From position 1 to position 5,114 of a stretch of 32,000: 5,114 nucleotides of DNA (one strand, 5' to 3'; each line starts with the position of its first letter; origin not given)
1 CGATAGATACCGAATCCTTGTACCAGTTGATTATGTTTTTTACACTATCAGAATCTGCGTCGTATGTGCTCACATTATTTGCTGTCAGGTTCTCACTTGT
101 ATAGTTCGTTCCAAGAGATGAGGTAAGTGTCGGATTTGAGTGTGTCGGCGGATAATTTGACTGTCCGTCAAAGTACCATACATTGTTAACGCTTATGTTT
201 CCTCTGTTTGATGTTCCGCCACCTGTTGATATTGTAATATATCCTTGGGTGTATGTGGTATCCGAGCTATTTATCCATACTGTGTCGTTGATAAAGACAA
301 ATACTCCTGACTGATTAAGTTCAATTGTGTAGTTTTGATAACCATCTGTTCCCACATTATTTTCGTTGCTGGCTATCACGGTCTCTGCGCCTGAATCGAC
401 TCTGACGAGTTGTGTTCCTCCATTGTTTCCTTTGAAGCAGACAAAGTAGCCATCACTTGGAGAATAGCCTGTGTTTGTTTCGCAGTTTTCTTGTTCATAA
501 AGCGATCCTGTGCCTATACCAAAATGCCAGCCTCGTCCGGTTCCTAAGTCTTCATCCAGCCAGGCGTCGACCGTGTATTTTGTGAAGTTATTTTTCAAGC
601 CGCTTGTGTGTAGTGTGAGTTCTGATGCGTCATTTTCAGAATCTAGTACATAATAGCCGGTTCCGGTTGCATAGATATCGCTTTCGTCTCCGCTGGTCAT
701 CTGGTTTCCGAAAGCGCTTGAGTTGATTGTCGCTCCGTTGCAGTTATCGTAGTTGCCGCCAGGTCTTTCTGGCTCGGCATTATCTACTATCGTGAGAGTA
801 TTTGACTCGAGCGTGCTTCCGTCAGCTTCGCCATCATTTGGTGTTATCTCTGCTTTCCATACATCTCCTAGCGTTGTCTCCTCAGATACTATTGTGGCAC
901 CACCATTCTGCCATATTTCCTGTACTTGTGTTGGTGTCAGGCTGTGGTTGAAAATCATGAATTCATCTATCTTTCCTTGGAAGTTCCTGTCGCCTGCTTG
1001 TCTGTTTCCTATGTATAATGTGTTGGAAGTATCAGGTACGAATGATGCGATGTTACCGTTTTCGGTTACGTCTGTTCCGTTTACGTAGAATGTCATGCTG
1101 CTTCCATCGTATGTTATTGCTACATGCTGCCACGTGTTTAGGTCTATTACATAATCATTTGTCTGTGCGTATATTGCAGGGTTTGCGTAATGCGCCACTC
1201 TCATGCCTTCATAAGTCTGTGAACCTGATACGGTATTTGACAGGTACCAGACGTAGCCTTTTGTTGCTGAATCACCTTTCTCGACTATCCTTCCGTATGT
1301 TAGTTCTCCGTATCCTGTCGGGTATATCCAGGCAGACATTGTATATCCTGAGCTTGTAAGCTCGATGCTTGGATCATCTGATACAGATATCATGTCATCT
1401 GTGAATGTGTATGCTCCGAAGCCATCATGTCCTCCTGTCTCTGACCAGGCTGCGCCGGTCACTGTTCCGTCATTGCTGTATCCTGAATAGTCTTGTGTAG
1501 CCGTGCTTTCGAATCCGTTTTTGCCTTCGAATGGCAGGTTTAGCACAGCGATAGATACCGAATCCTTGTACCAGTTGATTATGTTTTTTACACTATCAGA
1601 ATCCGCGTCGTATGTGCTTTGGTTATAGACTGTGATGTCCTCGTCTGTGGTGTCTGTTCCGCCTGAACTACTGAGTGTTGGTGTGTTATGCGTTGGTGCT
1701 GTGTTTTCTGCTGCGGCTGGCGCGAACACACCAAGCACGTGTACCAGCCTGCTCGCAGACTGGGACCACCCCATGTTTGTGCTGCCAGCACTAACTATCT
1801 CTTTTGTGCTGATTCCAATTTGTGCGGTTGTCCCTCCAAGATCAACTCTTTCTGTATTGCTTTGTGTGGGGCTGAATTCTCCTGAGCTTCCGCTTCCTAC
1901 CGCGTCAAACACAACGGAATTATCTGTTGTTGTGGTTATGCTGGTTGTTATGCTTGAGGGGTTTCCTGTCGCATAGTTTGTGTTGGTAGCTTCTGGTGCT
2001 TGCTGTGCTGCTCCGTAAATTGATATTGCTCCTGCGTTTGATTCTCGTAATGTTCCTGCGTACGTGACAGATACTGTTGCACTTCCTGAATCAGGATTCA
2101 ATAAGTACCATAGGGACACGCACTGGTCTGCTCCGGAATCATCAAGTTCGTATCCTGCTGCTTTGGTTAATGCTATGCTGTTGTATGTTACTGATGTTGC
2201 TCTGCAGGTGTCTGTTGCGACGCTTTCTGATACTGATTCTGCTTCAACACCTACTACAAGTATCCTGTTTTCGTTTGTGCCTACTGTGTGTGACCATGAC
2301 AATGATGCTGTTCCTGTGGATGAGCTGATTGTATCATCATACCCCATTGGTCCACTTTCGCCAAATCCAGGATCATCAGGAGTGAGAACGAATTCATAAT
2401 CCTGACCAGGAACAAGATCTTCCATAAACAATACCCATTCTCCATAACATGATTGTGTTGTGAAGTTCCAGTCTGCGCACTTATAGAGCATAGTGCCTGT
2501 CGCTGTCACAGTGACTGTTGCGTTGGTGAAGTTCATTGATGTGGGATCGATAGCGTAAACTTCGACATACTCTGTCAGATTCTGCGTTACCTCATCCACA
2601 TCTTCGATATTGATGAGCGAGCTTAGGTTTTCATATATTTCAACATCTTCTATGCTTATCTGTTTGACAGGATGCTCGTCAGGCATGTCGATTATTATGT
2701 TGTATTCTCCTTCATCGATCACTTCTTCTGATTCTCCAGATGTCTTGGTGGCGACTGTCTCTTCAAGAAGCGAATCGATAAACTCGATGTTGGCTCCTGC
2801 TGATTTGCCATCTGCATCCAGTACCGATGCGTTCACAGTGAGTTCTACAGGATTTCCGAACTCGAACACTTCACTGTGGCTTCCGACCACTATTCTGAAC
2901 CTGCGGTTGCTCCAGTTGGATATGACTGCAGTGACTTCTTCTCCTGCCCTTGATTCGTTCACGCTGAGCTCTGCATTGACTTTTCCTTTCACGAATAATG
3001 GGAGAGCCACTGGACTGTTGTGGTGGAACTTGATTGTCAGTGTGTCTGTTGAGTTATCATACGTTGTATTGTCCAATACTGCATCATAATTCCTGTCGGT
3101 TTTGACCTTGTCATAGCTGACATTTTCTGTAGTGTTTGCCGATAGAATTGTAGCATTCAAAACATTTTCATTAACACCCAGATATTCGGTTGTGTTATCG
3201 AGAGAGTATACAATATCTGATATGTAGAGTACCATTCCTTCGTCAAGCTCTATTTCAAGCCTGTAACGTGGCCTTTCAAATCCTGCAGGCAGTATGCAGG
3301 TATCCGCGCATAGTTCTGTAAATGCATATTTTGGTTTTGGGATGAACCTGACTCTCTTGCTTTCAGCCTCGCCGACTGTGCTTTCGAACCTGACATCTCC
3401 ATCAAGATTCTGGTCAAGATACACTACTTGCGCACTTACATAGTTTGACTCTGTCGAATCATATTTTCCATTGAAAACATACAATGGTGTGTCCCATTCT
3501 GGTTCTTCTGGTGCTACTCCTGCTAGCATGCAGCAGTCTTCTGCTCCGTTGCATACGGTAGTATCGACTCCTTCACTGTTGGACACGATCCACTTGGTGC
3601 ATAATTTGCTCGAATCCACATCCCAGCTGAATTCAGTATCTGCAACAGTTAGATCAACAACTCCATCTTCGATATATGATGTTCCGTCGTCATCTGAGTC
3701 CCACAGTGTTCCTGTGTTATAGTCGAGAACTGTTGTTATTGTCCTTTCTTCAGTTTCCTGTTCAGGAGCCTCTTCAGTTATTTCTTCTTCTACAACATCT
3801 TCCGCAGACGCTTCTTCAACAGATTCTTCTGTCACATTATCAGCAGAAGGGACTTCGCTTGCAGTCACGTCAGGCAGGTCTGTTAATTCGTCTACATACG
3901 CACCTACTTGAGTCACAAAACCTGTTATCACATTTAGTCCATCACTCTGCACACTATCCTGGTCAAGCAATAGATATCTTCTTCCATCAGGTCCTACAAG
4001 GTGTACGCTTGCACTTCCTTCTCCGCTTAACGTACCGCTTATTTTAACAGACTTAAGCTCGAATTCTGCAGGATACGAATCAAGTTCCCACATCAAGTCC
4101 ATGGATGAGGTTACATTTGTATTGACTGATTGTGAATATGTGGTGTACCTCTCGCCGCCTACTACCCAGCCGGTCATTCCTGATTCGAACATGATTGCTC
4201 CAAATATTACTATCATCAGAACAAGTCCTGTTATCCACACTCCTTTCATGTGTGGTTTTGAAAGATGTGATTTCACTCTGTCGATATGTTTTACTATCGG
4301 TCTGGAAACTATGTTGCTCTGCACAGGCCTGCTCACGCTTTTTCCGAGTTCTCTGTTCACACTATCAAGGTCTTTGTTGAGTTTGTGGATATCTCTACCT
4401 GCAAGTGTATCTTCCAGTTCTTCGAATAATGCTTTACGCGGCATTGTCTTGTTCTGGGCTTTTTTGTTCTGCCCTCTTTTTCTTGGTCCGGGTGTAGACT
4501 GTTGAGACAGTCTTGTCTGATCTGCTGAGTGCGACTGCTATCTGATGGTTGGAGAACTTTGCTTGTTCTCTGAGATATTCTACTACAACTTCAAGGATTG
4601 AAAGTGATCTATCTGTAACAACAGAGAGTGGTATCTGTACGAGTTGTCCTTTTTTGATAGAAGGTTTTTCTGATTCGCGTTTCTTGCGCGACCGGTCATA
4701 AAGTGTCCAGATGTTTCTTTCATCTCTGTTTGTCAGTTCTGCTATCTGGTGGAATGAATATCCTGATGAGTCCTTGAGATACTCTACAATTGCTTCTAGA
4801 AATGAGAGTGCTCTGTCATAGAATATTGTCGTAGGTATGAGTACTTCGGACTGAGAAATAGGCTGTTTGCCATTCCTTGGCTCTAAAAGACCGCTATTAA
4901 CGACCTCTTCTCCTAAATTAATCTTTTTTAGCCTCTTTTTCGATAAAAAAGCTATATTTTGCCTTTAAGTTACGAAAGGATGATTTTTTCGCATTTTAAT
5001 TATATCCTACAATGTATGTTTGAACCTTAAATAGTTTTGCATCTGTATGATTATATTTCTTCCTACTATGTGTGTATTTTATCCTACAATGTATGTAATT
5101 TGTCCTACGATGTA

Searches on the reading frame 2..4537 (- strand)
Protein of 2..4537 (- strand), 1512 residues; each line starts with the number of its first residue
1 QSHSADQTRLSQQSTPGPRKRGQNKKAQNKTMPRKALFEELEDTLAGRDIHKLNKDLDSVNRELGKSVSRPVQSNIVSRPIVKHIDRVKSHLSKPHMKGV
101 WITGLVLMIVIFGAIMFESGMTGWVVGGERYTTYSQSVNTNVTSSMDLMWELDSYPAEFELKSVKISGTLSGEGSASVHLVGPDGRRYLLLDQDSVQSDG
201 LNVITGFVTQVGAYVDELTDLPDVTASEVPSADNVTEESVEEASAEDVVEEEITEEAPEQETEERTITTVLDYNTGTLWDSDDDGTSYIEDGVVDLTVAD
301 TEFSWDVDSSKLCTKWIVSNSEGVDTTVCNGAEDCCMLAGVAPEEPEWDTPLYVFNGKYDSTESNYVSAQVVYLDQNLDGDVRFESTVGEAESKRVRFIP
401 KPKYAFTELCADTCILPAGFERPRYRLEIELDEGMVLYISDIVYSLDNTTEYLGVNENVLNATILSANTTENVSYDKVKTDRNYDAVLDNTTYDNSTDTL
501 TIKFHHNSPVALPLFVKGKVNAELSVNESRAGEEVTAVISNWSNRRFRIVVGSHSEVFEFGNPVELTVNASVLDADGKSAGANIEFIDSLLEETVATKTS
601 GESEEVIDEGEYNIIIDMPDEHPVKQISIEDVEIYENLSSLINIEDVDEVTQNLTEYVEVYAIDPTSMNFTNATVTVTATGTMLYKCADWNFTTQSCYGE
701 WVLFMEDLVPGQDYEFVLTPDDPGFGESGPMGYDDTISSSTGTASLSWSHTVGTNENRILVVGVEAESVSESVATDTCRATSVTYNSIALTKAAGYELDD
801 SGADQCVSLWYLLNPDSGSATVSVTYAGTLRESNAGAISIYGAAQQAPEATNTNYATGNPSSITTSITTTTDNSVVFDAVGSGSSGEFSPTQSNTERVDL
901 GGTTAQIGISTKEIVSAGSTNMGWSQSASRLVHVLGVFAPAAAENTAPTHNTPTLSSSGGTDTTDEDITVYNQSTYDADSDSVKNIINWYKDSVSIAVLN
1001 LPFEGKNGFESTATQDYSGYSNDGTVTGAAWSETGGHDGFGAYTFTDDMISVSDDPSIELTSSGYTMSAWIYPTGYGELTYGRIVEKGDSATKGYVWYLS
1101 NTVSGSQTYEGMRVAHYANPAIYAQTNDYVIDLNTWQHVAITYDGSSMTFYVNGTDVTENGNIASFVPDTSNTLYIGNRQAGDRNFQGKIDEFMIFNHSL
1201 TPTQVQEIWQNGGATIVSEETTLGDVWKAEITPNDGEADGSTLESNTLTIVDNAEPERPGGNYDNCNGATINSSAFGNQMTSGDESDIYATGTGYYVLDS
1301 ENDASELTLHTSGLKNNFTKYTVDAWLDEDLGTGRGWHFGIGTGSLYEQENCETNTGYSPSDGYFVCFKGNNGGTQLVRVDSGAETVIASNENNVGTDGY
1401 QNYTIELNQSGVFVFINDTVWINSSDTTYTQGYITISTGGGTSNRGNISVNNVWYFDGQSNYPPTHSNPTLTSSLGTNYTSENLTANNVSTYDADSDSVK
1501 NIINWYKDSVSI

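Call 9: search_protein_families(library=pfam, proteins=[window:2-4537:-], max_evalue=0.01)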
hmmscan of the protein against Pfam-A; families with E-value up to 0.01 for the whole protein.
window:2-4537:- (1512 aa): 3 families
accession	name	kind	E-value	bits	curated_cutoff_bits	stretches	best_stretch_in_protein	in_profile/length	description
PF13385.13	Laminin_G_3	-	2.1e-28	99.8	27.6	1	1050-1206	7-151/151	Concanavalin A-like lectin/glucanases superfamily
PF06439.18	3keto-disac_hyd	-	3.1e-05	24.6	26.8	0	1119-1162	110-153/187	3-keto-disaccharide hydrolase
PF02210.31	Laminin_G_2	-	0.0017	19.3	22.9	1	1130-1193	49-121/126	Laminin G domain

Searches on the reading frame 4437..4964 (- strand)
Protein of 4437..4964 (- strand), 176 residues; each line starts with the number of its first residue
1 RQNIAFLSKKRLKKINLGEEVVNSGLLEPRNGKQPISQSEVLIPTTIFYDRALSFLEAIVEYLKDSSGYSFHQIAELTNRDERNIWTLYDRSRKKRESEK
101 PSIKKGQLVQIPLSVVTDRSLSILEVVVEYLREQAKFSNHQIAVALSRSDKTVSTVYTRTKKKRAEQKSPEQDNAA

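Call 10: search_protein_families(library=pfam, proteins=[window:4437-4964:-], max_evalue=0.01)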
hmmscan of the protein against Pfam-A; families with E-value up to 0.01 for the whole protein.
window:4437-4964:- (176 aa): 3 families
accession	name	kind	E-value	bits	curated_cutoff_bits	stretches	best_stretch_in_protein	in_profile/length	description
PF08281.18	Sigma70_r4_2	-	3.3e-05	23.9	25.7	0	67-95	25-53/54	Sigma-70, region 4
PF13384.12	HTH_23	-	0.0021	18.3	24.6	0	131-163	13-44/50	Homeodomain-like domain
PF13936.12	HTH_38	-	0.006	16.7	27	0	134-155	18-39/44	Helix-turn-helix domain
